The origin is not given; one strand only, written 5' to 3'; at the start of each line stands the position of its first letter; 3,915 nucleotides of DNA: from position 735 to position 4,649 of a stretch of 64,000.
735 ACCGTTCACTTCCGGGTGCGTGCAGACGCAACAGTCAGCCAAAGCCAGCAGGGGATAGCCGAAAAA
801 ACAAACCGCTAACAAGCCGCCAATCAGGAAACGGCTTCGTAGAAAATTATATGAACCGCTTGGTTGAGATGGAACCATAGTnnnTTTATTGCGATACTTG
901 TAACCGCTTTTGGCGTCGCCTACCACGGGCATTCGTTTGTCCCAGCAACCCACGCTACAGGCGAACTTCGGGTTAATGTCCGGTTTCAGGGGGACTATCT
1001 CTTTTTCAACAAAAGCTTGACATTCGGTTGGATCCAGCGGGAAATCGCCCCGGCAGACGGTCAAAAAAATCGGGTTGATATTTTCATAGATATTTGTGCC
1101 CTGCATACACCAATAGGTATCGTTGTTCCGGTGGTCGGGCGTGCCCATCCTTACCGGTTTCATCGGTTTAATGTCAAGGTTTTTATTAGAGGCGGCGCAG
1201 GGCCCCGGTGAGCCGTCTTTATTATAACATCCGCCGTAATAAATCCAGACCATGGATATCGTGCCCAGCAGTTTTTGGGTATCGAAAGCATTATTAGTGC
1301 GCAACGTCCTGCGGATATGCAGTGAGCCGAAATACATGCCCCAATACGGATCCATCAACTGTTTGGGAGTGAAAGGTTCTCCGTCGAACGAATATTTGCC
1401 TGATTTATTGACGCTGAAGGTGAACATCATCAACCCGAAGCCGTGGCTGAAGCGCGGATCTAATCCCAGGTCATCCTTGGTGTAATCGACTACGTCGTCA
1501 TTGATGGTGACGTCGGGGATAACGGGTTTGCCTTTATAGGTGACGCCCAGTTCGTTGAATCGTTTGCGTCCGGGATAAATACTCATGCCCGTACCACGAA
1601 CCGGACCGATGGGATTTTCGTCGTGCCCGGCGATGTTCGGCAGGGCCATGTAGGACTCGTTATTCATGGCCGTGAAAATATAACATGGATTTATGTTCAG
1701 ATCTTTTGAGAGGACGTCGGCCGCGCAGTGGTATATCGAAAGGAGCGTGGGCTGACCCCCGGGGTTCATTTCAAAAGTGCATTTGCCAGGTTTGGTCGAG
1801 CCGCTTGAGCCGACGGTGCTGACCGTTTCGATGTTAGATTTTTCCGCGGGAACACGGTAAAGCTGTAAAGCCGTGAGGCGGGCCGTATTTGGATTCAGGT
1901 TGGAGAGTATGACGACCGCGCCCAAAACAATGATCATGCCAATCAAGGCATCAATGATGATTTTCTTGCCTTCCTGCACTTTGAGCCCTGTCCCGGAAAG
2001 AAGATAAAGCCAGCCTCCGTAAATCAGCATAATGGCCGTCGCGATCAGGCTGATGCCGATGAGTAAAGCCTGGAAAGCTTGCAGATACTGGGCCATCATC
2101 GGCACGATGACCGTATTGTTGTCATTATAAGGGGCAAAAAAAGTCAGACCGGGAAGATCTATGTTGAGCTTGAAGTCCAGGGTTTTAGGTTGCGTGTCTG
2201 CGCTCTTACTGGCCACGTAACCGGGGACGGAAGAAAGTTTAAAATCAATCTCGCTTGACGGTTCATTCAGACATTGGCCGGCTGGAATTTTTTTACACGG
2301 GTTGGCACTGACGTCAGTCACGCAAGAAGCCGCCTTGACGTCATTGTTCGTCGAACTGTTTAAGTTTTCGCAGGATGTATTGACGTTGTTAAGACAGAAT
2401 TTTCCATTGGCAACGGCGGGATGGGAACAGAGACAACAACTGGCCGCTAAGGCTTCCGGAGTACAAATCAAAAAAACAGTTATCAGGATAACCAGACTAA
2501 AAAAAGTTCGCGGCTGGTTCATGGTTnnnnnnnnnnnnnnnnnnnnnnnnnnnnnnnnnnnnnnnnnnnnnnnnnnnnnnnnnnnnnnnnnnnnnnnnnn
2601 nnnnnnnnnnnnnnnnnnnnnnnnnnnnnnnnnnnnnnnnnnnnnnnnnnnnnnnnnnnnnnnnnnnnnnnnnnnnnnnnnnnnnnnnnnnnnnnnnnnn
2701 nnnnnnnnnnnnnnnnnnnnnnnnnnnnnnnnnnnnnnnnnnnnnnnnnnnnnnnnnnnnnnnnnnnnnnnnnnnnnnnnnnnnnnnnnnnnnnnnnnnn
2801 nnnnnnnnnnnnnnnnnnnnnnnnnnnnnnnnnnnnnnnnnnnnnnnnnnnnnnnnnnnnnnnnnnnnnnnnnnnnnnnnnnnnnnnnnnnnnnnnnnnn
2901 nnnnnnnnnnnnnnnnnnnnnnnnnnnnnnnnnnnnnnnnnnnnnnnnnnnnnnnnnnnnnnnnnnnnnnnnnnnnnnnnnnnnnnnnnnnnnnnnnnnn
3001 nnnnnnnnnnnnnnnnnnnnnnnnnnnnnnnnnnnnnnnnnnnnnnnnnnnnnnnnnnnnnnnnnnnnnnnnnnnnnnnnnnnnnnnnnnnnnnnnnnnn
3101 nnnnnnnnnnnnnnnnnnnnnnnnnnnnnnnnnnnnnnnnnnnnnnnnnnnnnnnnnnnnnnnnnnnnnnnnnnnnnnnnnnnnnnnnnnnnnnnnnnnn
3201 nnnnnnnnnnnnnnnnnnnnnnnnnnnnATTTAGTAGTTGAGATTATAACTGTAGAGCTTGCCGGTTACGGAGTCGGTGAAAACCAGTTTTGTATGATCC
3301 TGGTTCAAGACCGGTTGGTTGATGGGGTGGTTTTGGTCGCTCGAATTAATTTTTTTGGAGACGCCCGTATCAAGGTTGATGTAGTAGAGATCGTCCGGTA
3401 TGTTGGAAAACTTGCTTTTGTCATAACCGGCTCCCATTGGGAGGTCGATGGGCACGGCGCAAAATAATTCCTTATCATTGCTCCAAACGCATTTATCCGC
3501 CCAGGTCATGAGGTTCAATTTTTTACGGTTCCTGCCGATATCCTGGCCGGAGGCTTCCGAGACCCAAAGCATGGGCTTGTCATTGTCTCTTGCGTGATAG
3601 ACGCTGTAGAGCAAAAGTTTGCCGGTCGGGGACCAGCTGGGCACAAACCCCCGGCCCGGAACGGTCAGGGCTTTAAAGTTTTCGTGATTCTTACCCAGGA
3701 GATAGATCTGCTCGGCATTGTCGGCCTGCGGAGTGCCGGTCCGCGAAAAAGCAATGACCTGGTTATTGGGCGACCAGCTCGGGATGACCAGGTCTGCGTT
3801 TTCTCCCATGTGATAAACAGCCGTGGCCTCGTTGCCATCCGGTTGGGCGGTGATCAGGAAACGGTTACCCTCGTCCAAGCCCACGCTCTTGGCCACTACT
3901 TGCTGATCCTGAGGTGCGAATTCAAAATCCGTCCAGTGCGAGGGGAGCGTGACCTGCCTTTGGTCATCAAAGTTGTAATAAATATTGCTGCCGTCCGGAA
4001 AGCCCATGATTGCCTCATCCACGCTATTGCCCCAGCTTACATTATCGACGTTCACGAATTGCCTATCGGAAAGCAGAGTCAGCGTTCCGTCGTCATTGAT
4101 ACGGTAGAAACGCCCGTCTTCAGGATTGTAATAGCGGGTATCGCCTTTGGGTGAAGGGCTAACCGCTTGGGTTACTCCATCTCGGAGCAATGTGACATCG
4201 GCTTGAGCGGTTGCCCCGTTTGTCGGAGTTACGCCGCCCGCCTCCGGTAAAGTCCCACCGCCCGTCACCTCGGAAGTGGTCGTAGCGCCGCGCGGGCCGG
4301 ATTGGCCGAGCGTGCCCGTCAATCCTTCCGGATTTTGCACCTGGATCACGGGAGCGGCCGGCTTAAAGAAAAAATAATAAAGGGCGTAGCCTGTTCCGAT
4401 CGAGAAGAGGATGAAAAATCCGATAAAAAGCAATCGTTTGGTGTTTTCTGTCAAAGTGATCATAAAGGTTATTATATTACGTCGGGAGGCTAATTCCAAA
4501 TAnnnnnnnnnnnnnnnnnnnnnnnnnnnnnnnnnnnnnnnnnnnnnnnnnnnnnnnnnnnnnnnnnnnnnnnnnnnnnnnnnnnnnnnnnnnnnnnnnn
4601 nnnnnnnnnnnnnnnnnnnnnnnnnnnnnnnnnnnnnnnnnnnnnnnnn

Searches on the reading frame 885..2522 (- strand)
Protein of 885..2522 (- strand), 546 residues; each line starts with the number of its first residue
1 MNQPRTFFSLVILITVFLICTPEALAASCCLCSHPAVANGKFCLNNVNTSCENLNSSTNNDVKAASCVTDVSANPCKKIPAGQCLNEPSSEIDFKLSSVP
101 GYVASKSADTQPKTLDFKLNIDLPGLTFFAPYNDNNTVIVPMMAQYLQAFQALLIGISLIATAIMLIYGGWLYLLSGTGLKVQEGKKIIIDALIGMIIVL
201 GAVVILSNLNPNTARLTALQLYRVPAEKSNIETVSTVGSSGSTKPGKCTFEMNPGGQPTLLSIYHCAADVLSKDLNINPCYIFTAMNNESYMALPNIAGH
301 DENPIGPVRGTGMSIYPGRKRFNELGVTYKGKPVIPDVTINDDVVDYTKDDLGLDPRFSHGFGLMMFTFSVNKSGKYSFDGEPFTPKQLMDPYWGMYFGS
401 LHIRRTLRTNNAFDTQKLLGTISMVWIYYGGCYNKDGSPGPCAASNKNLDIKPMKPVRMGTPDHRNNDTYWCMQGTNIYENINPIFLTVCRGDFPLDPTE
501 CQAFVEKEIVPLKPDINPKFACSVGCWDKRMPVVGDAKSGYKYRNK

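Call 60: search_protein_families(library=pfam, proteins=[window:885-2522:-], max_evalue=0.00001)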
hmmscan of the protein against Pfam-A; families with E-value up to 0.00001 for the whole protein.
window:885-2522:- (546 aa): 0 families

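Call 95: find_encoding_contigs(protein=window:885-2522:-, flank=10000, max_places=3)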
Protein window:885-2522:- (546 aa): 4 contigs read that carry it; 2 places shown.
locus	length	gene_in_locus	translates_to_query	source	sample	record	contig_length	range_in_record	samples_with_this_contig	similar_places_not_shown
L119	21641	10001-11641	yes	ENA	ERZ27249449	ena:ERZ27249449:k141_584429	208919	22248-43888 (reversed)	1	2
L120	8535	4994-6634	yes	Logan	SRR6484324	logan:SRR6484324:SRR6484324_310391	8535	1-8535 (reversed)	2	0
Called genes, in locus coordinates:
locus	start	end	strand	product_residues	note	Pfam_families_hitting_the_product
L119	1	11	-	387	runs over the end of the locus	PF02163:Peptidase_M50, PF13180:PDZ_2, PF17820:PDZ_6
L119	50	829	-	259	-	PF01177:Asp_Glu_race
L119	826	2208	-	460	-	PF02878:PGM_PMM_I, PF02879:PGM_PMM_II, PF02880:PGM_PMM_III, PF00408:PGM_PMM_IV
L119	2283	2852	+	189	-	PF04011:LemA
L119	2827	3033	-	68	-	-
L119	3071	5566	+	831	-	PF02861:Clp_N, PF23569:NBD_SMAX1, PF00004:AAA, PF17871:AAA_lid_9, PF00158:Sigma54_activat, PF07724:AAA_2, PF00004:AAA, PF07728:AAA_5, +18 more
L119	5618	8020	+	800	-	-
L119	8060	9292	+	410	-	PF26550:Tricorn_2nd (faint), PF07676:PD40 (faint)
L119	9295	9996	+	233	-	-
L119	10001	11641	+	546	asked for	-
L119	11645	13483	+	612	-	-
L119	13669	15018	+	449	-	PF18073:Zn_ribbon_LapB, PF03796:DnaB_C (weak), PF06745:ATPase, PF13481:AAA_25, PF00004:AAA (weak), PF05729:NACHT (weak), PF13401:AAA_22 (weak), PF13541:ChlI (weak), +2 more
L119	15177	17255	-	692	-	PF17191:RecG_wedge, PF04851:ResIII, PF00270:DEAD, PF00271:Helicase_C, PF19833:RecG_dom3_C (weak)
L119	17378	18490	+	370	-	PF01244:Peptidase_M19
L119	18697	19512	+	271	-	PF01978:TrmB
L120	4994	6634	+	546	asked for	-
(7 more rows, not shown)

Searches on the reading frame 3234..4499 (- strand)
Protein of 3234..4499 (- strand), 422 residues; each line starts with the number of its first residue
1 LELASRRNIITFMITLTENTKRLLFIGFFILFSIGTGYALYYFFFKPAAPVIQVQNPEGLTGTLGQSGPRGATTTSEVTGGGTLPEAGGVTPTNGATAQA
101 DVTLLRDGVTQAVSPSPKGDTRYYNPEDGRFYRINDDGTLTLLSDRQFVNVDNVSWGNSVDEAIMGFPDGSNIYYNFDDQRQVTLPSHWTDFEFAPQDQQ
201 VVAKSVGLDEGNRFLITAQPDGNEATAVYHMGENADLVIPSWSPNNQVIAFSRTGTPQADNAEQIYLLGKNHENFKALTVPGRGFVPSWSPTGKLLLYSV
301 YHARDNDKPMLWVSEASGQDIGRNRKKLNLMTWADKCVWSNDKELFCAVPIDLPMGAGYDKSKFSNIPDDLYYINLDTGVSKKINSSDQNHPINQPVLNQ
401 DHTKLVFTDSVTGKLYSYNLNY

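Call 60: search_protein_families(library=pfam, proteins=[window:3234-4499:-], max_evalue=0.00001)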
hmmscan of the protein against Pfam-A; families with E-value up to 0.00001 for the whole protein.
window:3234-4499:- (422 aa): 1 family
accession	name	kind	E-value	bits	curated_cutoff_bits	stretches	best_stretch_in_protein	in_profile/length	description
PF07676.18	PD40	-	2.6e-07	30.9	20.9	0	240-257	14-32/38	WD40-like Beta Propeller Repeat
